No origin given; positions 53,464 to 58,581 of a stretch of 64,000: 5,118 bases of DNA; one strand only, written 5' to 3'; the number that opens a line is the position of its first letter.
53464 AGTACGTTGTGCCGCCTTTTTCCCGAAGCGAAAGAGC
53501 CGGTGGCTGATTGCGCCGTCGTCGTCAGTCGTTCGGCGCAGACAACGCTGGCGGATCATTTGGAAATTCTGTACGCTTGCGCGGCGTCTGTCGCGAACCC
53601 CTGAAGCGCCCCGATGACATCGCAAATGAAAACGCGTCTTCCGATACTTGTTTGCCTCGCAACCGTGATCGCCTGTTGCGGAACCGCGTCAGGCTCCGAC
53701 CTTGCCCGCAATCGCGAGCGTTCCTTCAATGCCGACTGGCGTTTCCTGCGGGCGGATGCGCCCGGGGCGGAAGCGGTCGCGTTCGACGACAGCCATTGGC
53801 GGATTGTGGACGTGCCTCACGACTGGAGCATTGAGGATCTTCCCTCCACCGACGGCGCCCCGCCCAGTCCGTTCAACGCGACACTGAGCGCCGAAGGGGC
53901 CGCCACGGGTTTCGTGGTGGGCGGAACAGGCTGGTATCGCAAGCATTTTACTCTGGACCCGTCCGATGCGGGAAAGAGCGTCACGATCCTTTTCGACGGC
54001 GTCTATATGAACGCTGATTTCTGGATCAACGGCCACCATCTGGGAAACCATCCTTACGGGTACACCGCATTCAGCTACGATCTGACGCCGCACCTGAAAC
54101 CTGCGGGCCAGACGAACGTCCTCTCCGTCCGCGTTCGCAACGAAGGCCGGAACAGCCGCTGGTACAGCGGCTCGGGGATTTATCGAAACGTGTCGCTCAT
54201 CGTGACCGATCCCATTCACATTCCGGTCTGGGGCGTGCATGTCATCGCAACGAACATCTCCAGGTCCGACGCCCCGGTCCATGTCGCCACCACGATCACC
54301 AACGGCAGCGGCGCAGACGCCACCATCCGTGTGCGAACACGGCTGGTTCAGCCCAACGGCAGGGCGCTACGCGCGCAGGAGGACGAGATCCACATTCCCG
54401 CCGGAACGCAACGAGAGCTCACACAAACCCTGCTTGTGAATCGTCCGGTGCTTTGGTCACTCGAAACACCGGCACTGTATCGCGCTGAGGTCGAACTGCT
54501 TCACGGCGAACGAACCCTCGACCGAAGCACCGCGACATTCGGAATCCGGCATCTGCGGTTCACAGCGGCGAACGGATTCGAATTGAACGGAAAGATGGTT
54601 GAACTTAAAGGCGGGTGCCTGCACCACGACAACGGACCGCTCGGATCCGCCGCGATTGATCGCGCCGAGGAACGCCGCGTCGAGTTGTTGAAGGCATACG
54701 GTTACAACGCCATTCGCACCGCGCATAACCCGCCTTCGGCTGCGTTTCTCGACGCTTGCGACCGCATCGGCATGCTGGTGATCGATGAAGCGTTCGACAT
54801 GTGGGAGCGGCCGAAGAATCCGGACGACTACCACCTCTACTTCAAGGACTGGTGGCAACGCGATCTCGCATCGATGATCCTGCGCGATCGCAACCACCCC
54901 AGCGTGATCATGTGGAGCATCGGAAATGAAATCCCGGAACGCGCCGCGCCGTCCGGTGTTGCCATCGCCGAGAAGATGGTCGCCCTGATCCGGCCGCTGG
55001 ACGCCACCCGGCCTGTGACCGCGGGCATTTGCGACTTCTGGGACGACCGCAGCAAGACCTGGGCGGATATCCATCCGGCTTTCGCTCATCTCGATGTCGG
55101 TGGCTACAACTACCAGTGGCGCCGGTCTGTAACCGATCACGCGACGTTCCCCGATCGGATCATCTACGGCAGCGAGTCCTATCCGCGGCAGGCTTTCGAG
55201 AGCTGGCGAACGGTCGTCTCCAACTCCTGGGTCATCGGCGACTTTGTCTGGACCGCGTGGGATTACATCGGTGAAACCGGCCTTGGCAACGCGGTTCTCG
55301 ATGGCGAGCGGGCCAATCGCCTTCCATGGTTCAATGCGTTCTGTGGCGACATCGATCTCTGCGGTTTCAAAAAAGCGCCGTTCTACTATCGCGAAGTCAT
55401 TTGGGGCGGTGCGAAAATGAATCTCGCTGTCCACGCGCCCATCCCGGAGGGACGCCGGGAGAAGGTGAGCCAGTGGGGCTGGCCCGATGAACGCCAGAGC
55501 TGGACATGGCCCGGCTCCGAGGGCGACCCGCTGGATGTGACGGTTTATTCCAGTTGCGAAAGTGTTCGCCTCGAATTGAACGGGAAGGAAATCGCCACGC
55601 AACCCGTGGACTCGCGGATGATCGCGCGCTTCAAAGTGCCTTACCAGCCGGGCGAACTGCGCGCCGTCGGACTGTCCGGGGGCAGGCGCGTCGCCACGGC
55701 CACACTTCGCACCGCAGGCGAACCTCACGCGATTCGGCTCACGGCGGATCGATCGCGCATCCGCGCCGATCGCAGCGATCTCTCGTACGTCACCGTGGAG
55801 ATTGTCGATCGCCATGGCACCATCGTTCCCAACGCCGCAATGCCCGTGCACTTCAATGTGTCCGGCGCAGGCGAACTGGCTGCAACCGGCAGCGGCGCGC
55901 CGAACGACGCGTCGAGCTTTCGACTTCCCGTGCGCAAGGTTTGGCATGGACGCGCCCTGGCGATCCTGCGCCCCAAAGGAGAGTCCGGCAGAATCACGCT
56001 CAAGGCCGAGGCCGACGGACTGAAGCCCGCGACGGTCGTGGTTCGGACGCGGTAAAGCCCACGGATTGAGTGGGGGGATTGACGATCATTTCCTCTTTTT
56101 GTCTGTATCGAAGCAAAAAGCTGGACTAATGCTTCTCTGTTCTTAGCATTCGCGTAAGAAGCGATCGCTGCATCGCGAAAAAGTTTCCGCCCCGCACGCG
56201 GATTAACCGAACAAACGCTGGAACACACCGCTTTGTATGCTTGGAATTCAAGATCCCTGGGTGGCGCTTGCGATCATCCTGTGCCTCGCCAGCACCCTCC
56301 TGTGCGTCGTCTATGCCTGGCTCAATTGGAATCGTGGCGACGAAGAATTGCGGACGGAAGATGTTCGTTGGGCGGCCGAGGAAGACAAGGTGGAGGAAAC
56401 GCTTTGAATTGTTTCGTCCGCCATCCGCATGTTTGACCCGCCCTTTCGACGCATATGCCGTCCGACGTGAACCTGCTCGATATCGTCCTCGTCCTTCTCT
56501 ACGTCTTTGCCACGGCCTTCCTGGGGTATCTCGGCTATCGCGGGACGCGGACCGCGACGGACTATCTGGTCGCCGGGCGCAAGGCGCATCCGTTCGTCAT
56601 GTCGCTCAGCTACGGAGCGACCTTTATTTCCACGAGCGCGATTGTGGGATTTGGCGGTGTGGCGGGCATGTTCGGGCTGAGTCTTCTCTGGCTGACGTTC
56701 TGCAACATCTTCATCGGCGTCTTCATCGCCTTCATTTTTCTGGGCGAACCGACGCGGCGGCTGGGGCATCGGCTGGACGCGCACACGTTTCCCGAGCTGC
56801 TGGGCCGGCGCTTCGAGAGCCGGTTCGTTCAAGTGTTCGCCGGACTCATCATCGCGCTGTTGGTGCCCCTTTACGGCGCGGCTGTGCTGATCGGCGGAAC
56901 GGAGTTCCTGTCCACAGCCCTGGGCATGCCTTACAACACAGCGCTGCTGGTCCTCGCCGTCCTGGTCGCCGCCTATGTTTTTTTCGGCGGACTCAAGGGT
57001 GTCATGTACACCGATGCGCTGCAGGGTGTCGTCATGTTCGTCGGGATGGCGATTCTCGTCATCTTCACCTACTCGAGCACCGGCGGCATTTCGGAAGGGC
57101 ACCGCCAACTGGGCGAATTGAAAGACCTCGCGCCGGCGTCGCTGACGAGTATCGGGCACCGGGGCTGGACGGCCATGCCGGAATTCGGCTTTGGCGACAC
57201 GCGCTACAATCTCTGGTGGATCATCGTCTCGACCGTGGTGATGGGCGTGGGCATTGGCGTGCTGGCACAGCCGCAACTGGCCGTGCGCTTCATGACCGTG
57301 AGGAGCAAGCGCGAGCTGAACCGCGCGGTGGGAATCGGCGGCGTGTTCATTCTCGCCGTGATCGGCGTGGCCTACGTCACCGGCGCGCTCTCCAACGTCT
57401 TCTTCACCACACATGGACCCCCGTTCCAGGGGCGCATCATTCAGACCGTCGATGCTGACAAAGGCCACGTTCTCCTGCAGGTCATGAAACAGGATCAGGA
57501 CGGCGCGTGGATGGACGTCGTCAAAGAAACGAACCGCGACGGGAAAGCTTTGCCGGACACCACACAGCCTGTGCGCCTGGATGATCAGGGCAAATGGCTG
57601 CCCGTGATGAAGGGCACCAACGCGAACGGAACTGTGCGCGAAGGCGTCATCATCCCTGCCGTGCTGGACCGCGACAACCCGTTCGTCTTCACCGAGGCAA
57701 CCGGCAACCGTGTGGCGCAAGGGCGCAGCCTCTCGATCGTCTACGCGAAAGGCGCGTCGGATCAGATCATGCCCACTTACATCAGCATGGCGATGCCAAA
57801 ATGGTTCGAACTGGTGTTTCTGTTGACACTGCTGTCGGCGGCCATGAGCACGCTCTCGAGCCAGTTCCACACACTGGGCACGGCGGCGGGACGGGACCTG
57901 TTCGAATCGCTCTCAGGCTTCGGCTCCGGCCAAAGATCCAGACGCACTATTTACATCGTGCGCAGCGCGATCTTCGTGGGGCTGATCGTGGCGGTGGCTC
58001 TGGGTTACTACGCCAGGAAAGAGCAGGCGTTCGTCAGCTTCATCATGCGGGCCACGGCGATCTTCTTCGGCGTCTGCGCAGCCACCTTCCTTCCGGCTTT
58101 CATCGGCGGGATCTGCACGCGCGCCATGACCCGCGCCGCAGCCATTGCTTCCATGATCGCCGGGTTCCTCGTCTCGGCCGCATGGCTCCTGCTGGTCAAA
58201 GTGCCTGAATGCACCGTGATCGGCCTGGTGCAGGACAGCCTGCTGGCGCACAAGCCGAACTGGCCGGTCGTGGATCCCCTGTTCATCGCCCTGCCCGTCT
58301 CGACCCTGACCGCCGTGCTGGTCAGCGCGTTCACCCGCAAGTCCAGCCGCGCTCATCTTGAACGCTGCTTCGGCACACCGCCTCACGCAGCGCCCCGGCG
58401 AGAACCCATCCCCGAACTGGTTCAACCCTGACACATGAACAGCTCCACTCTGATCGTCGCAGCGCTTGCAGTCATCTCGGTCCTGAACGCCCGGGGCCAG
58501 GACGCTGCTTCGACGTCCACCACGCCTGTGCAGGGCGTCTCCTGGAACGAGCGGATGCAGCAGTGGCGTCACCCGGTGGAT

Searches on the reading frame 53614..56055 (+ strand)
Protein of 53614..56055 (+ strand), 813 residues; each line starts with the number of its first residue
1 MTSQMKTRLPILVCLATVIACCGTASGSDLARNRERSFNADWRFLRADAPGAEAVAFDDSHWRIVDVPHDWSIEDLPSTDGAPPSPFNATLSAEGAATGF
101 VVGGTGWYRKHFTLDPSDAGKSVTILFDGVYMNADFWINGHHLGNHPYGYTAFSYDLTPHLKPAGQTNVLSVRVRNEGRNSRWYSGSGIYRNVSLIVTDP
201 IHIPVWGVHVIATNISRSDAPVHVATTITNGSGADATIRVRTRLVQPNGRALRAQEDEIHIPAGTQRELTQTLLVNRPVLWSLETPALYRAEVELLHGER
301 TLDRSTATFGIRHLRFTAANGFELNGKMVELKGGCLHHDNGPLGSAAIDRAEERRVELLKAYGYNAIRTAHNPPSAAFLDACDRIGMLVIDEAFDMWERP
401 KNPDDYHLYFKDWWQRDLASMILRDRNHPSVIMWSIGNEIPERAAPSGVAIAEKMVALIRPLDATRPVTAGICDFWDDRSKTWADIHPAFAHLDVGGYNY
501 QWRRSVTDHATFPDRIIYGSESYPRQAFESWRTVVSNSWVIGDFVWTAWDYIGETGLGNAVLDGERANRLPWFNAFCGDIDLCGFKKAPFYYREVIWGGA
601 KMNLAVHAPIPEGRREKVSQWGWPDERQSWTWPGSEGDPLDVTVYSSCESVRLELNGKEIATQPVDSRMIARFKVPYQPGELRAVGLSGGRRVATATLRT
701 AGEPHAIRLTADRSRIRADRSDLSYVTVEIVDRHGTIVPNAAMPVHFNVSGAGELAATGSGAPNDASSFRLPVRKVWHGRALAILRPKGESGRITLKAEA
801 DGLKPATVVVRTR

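Call 83: search_protein_families(library=pfam, proteins=[window:53614-56055:+], max_evalue=0.00001)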
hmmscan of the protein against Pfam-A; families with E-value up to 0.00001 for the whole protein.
window:53614-56055:+ (813 aa): 6 families
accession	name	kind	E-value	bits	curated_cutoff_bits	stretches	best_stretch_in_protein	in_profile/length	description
PF18565.7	Glyco_hydro2_C5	-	3.8e-34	117.1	32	1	707-808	1-102/103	Glycoside hydrolase family 2 C-terminal domain 5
PF02836.23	Glyco_hydro_2_C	-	4e-24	85.7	21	1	322-469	8-159/302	Glycosyl hydrolases family 2, TIM barrel domain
PF02837.24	Glyco_hydro_2_N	-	4.4e-24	85.7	28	1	36-198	2-167/169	Glycosyl hydrolases family 2, sugar binding domain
PF16355.11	DUF4982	-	3.5e-17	62.5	23.9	1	637-694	1-61/61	Domain of unknown function (DUF4982)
PF00703.27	Glyco_hydro_2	-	2.5e-15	57.6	23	1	211-312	8-109/109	Glycosyl hydrolases family 2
PF22666.2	Glyco_hydro_2_N2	-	6.2e-07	30.1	27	1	106-177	50-120/167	Glycosyl hydrolase 2 galactose-binding domain-like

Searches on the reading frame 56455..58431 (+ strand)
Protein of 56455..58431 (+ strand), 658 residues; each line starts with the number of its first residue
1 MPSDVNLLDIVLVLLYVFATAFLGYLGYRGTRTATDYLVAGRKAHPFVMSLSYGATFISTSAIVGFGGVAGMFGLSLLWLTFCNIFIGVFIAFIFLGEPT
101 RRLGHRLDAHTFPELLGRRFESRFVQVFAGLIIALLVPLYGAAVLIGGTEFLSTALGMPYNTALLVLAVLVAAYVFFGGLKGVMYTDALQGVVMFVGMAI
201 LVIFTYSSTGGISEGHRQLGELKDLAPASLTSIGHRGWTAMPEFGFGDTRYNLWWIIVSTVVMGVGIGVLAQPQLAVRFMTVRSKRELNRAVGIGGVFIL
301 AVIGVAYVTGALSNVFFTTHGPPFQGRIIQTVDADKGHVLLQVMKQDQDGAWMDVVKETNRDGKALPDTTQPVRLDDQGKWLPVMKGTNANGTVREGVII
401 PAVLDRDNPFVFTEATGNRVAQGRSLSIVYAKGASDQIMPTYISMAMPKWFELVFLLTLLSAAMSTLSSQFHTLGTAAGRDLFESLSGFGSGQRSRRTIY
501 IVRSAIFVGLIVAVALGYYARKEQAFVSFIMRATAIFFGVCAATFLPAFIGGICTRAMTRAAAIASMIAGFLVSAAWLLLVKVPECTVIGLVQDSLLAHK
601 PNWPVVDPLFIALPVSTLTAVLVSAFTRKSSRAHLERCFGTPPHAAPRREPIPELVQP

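Call 83: search_protein_families(library=pfam, proteins=[window:56455-58431:+], max_evalue=0.00001)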
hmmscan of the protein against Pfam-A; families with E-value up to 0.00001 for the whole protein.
window:56455-58431:+ (658 aa): 1 family
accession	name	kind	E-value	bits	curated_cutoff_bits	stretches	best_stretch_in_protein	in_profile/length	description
PF00474.23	SSF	-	3.7e-46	158.2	22.8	2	37-342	1-283/406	Sodium:solute symporter family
